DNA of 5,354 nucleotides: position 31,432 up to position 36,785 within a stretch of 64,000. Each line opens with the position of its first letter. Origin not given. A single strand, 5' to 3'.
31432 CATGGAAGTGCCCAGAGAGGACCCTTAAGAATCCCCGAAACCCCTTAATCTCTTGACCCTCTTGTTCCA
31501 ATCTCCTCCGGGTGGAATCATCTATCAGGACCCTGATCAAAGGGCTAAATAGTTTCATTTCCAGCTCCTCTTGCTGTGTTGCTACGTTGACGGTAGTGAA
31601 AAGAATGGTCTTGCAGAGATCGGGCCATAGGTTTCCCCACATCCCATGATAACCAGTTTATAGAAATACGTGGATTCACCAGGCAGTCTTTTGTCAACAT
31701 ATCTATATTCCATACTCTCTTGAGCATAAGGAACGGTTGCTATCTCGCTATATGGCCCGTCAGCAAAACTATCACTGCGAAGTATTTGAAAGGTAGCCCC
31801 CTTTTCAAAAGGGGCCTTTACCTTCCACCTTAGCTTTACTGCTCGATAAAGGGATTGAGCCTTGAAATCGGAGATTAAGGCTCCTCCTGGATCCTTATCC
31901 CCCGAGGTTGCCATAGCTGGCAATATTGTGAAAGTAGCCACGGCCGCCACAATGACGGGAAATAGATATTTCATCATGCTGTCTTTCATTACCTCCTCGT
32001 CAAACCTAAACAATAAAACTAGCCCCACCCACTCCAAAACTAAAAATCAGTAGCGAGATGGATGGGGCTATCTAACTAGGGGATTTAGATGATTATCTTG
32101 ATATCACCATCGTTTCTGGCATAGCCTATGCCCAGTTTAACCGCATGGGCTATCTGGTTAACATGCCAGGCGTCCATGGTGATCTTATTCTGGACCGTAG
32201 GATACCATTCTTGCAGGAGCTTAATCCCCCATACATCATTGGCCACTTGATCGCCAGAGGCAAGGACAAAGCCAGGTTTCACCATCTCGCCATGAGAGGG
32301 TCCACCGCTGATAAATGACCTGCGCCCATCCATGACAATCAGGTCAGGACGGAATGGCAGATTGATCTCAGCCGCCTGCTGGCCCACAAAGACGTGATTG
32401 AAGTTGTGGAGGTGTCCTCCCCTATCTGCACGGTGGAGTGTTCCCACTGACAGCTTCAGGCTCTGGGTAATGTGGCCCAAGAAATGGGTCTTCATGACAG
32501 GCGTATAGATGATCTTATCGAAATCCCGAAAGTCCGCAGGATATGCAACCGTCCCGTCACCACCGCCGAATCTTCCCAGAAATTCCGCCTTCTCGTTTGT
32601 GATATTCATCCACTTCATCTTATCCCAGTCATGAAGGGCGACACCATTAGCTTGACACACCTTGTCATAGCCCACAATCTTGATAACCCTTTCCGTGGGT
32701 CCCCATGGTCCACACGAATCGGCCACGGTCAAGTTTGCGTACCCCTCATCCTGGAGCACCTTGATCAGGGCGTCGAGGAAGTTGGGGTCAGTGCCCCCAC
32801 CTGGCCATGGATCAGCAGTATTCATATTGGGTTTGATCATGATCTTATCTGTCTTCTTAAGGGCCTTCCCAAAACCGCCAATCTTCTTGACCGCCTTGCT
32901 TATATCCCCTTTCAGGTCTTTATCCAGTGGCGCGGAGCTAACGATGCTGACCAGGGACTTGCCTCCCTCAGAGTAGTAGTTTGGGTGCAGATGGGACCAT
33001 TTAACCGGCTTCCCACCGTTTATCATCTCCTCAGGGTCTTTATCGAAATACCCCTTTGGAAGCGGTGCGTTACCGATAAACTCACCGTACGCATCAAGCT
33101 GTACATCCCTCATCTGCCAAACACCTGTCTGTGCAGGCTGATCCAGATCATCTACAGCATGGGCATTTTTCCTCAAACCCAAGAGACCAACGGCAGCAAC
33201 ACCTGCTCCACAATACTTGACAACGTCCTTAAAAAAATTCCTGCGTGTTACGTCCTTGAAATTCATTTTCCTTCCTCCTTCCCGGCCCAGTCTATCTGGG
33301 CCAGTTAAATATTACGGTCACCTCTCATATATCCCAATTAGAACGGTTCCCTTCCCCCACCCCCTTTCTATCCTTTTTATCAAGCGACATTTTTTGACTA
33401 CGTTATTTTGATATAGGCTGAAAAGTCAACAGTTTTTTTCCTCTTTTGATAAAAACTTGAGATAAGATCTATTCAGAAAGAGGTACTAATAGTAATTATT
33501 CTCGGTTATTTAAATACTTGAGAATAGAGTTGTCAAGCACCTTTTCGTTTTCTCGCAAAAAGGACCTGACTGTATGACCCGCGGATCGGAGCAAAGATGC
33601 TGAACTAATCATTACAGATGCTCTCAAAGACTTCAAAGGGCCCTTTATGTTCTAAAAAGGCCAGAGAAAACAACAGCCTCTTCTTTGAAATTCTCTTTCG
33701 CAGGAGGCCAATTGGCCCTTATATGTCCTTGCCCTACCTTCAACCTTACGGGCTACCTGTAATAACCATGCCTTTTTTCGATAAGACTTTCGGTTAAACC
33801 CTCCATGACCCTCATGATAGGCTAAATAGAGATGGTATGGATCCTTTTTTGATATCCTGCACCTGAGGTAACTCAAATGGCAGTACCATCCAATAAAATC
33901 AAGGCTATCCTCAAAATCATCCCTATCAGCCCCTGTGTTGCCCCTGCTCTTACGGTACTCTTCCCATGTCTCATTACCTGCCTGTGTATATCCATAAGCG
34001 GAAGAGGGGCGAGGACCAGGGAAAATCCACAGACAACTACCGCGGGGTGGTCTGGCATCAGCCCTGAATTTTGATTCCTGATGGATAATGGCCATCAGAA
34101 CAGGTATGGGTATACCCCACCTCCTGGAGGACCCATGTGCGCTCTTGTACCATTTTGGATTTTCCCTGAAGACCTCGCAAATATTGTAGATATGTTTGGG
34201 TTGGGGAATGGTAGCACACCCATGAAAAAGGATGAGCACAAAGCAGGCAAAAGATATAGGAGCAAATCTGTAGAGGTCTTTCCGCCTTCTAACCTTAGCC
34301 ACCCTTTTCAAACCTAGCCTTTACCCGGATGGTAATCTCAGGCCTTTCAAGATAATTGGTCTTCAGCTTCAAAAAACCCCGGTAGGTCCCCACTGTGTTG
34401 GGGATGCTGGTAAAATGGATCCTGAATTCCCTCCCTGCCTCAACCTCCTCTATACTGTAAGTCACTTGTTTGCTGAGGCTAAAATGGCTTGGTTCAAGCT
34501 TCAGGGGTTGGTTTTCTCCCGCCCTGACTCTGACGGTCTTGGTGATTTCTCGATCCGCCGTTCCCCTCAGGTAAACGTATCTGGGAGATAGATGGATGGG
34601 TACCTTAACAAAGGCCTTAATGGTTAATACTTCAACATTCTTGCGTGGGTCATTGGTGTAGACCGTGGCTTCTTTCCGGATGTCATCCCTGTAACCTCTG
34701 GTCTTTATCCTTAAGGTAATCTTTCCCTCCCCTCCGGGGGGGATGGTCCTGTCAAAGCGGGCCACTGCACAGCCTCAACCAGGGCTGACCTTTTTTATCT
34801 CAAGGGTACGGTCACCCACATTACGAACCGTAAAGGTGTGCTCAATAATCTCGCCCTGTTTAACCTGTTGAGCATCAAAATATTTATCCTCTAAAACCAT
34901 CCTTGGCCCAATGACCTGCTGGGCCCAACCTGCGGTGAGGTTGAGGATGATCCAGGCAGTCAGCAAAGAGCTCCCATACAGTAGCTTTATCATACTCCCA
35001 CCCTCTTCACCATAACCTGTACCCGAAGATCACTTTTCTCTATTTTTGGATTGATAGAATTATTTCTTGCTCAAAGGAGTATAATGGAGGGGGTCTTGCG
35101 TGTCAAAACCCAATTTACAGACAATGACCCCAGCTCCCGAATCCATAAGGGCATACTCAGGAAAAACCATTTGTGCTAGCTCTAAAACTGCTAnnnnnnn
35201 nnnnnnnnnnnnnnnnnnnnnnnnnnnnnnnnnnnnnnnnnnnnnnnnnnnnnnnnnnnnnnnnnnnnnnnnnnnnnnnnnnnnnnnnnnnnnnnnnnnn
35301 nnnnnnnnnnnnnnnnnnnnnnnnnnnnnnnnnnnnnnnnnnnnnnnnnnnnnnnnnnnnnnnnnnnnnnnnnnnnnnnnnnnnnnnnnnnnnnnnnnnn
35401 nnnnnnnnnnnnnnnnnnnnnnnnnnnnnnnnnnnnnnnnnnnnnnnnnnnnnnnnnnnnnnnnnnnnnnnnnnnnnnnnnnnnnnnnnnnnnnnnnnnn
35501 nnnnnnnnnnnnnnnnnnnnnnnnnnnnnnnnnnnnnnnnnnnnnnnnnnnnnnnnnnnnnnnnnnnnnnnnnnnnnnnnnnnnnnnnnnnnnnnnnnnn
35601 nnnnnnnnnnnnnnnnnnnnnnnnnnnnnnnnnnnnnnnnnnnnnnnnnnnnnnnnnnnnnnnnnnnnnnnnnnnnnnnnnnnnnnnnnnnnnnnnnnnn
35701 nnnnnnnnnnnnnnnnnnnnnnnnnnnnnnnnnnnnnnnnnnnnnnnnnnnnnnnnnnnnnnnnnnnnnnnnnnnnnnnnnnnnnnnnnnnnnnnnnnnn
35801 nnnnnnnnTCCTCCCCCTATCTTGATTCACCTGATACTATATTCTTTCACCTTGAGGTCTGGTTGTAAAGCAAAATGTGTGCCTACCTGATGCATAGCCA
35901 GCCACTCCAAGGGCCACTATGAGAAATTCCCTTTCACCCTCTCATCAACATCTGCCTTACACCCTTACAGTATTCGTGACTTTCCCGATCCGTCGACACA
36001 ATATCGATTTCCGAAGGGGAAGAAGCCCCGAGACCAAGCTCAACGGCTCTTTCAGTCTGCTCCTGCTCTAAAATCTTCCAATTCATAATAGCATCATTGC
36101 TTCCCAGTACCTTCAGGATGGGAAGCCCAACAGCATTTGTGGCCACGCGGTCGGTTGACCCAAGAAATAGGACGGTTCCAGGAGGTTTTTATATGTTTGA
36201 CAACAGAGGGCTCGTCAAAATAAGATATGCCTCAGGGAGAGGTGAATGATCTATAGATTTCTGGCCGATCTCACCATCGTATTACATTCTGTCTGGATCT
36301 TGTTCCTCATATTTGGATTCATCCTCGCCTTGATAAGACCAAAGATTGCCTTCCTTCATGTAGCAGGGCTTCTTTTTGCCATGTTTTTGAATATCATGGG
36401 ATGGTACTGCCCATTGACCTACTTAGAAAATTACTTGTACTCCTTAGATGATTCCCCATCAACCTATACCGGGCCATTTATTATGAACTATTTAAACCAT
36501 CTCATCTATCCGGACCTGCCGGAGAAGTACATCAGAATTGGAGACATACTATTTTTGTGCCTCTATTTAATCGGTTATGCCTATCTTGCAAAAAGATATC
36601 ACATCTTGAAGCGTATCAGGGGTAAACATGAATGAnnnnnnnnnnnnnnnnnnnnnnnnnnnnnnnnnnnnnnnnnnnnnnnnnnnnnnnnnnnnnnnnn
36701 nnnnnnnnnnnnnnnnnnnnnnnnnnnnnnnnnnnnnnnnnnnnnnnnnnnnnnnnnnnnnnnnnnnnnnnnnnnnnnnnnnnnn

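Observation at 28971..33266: Operon joining exported DUF362 and beta-sandwich proteins, a membrane protein and two tandem atypical E1-like (ThiF-family) paralogues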

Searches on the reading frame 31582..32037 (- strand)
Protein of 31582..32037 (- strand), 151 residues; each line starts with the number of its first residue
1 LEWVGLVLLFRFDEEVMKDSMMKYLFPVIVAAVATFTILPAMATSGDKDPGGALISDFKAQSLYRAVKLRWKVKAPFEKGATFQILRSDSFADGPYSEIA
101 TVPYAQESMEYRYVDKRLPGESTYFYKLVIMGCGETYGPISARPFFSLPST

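Call 3: search_protein_families(library=pfam, proteins=[window:31582-32037:-], max_evalue=0.01)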
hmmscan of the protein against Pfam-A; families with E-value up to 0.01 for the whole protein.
window:31582-32037:- (151 aa): 0 families

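Call 4: search_protein_families(library=ncbifam, proteins=[window:31582-32037:-], max_evalue=0.01)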
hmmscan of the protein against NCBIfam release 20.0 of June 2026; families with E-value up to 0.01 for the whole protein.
window:31582-32037:- (151 aa): 0 families

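Call 73: search_solved_structures(query=window:31585-31974:-, max_evalue=10)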
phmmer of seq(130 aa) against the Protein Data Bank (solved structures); distinct sequences matched with E-value up to 10: 2.
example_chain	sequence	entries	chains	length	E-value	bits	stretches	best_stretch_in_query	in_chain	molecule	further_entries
9cn0_D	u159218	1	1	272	0.17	15.4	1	2-46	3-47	Outer membrane protein assembly factor BamD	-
7aoi_Bf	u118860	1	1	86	0.94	13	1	37-106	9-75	mL98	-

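Call 83: search_protein_families(library=pfam, proteins=[window:31585-31974:-], max_evalue=10)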
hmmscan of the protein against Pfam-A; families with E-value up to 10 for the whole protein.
seq(130 aa): 0 families

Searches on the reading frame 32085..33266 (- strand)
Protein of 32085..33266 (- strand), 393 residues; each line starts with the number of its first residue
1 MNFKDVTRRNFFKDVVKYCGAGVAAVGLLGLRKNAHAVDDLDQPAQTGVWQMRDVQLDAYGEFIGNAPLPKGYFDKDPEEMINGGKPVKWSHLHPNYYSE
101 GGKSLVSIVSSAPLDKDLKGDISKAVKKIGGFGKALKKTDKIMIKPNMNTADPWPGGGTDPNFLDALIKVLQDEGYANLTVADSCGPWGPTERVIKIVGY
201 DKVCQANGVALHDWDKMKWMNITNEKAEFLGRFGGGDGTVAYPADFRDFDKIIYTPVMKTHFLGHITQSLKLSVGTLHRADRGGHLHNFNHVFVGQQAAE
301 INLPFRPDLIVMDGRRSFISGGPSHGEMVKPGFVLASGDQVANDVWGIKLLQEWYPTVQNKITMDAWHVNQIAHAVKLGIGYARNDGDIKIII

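Call 3: search_protein_families(library=pfam, proteins=[window:32085-33266:-], max_evalue=0.01)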
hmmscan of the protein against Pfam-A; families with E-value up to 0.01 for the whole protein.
window:32085-33266:- (393 aa): 1 family
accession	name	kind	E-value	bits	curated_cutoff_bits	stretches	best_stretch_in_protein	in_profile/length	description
PF04015.17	DUF362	-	2.6e-34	119.5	24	1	142-348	1-199/200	Domain of unknown function (DUF362)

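Call 4: search_protein_families(library=ncbifam, proteins=[window:32085-33266:-], max_evalue=0.01)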
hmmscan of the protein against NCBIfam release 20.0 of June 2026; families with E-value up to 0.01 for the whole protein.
window:32085-33266:- (393 aa): 1 family
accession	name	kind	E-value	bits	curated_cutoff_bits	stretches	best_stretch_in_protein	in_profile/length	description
NF052623.1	Npun_F2552_fam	equivalog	1.2e-08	34.8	500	1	106-353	3-241/314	Npun_F2552 family protein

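Call 72: search_solved_structures(query=window:32085-33266:-, max_evalue=1)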
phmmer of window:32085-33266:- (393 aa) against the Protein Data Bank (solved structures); distinct sequences matched with E-value up to 1: 4.
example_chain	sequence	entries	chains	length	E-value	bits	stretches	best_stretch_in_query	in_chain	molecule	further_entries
7mq8_SB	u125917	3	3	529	0.047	15.5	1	98-160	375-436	Nucleolar protein 58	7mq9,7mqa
6ft5_A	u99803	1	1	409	0.054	15.4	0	150-190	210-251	alphaRep A3_A3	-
7m0q_A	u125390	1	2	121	0.5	12.1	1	155-199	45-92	Network hallucinated protein 0738_mod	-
7zr2_A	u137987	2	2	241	0.54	12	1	108-169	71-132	Spike protein S2',Chimeric protein mimic of SARS-CoV-2 Spike HR1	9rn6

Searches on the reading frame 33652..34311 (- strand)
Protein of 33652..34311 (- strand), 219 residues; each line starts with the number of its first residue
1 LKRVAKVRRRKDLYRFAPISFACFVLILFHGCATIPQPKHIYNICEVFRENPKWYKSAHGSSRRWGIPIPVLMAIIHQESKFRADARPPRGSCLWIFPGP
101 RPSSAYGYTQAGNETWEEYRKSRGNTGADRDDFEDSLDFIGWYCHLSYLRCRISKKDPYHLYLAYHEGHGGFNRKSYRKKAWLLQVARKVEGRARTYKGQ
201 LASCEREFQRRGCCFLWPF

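Call 3: search_protein_families(library=pfam, proteins=[window:33652-34311:-], max_evalue=0.01)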
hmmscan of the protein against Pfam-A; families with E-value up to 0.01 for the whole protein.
window:33652-34311:- (219 aa): 2 families
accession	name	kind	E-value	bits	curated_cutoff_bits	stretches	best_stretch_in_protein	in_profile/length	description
PF19489.4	SLT_4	-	2.8e-76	255.7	27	1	22-204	3-184/184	Transglycosylase SLT domain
PF01464.25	SLT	-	1.5e-06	28.2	21.3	1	62-178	7-107/117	Transglycosylase SLT domain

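Call 4: search_protein_families(library=ncbifam, proteins=[window:33652-34311:-], max_evalue=0.01)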
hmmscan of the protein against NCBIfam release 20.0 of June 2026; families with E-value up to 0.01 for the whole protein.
window:33652-34311:- (219 aa): 0 families

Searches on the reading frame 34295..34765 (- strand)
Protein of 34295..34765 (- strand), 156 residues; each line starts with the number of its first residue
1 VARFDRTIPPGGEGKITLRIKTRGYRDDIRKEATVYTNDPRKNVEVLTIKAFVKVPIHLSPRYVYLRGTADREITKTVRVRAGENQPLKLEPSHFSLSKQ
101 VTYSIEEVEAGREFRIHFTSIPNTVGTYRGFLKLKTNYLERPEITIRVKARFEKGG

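Call 3: search_protein_families(library=pfam, proteins=[window:34295-34765:-], max_evalue=0.01)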
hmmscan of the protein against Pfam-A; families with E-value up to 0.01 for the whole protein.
window:34295-34765:- (156 aa): 1 family
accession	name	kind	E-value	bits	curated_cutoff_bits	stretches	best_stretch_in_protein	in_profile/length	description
PF07610.17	DUF1573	-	9.3e-06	26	26.1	1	6-53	52-98/98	Protein of unknown function (DUF1573)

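Call 4: search_protein_families(library=ncbifam, proteins=[window:34295-34765:-], max_evalue=0.01)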
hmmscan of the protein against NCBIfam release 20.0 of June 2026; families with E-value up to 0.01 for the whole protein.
window:34295-34765:- (156 aa): 1 family
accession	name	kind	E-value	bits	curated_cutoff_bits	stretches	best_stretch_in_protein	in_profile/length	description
NF041425.1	OS_HP2_seleno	subfamily_domain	7.9e-13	48.6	100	1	2-54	45-98/98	OS_HP2 family (seleno)protein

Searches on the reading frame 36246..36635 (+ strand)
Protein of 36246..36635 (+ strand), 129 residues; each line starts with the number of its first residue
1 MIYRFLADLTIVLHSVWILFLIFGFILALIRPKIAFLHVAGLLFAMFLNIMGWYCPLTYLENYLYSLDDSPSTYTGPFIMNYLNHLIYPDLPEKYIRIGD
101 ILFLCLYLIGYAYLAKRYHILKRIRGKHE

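Call 55: search_protein_families(library=pfam, proteins=[window:36246-36635:+], max_evalue=0.0001)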
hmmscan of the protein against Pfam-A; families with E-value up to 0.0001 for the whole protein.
window:36246-36635:+ (129 aa): 1 family
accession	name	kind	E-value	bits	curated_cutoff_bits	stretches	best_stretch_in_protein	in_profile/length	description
PF10861.13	DUF2784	-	2.2e-23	82.8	29.7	1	4-107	1-100/109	Protein of Unknown function (DUF2784)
